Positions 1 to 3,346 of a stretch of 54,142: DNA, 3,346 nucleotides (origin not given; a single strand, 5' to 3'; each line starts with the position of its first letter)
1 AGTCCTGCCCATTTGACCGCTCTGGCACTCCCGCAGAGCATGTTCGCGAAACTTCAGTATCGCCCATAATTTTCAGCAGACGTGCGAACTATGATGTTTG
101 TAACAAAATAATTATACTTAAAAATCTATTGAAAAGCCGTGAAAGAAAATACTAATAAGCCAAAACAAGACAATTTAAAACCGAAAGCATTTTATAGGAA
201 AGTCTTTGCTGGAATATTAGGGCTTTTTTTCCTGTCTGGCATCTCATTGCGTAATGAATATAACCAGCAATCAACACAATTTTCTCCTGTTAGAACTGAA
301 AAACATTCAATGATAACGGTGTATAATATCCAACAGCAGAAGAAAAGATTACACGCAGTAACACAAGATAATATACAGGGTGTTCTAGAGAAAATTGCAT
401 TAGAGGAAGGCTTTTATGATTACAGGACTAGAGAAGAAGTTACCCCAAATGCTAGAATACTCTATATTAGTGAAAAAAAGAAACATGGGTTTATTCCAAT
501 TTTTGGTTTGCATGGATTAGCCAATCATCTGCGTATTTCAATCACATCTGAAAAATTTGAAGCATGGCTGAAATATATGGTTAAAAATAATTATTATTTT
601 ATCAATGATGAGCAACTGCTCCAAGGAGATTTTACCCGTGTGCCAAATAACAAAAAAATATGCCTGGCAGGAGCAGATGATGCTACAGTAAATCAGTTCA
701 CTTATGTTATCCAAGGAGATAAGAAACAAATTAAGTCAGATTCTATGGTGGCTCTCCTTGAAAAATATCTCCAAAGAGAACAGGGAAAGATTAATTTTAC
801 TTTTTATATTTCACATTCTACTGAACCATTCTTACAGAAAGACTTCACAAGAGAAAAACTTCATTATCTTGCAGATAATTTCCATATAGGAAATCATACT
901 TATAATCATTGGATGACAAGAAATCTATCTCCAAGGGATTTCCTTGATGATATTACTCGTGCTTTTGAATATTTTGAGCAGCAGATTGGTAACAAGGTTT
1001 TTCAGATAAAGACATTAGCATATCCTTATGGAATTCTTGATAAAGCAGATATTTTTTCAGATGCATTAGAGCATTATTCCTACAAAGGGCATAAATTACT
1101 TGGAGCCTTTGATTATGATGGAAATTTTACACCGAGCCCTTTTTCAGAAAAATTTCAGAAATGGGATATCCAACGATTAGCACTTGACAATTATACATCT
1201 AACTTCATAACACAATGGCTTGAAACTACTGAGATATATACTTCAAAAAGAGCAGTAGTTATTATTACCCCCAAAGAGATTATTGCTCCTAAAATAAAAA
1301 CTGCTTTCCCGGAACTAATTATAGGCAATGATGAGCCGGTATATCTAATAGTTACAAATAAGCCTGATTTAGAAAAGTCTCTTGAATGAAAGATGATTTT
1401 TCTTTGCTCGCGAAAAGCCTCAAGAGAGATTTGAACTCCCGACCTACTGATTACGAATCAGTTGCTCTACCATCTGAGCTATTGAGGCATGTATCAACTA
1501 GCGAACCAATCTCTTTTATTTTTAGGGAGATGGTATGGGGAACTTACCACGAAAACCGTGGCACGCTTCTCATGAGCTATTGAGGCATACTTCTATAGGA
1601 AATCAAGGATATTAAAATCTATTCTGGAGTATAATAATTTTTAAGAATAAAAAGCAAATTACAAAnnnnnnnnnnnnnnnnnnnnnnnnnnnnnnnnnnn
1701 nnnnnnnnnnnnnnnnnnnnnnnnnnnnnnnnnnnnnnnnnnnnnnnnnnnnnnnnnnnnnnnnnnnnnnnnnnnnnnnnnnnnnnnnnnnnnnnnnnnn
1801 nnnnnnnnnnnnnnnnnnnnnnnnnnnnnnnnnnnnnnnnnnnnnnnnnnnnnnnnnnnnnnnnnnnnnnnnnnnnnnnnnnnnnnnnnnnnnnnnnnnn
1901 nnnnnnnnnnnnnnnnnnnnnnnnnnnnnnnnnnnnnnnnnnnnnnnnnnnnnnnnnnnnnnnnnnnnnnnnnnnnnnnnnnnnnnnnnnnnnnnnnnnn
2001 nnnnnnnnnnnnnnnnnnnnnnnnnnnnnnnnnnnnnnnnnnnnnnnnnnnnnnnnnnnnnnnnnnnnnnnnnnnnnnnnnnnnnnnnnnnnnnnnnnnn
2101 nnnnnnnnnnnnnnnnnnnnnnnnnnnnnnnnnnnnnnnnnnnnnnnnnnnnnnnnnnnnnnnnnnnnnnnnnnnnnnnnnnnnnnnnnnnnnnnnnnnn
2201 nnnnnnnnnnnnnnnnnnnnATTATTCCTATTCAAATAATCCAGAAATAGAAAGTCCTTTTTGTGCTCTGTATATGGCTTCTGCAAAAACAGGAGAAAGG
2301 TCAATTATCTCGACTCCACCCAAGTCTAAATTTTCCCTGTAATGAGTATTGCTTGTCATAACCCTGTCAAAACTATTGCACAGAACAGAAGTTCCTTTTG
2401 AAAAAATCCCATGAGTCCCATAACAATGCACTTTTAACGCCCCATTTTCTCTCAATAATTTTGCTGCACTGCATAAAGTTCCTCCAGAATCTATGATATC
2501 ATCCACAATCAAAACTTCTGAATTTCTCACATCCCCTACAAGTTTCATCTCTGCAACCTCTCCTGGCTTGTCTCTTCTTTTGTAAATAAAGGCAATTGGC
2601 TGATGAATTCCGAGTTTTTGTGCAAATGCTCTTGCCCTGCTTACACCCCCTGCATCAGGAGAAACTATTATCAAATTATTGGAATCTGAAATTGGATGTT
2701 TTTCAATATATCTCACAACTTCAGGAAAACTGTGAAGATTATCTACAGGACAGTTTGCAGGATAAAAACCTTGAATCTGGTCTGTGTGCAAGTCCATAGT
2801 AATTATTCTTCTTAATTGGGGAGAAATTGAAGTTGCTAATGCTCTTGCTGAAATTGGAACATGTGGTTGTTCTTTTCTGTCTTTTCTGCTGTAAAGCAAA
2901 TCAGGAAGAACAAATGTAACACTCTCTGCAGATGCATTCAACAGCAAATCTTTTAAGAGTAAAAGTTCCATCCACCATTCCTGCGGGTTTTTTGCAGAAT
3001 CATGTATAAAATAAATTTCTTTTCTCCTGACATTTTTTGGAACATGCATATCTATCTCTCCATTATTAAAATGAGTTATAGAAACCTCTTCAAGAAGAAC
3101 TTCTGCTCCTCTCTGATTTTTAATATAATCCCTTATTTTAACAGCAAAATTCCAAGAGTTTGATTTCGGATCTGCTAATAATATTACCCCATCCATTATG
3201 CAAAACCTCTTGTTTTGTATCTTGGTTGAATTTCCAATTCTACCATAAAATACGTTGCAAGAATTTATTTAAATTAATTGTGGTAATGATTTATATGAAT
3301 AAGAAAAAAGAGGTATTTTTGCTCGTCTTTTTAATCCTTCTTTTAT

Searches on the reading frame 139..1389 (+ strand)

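Call 40: search_protein_families(library=pfam, proteins=[window:139-1389:+], max_evalue=0.001)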
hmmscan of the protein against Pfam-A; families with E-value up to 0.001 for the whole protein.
window:139-1389:+ (416 aa): 1 family
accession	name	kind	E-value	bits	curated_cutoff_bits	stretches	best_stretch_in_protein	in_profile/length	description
PF01522.26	Polysacc_deac_1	-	3.9e-07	30.5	23.1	1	217-302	32-110/124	Polysaccharide deacetylase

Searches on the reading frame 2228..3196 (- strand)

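Call 6: search_protein_families(library=pfam, proteins=[window:2228-3196:-], max_evalue=0.1)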
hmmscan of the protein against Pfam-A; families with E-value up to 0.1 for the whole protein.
window:2228-3196:- (322 aa): 4 families
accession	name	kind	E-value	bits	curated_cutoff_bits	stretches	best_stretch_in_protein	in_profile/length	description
PF13793.12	Pribosyltran_N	-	2.3e-22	79.5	25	1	18-124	13-113/117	N-terminal domain of ribose phosphate pyrophosphokinase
PF00156.33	Pribosyltran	-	2.2e-19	69.7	26.3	1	169-259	24-121/158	Phosphoribosyl transferase domain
PF14572.12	Pribosyl_synth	-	5.5e-18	66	27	1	215-321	73-183/184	Phosphoribosyl synthetase-associated domain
PF14681.12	UPRTase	-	0.0029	17.5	27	1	214-253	109-148/206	Uracil phosphoribosyltransferase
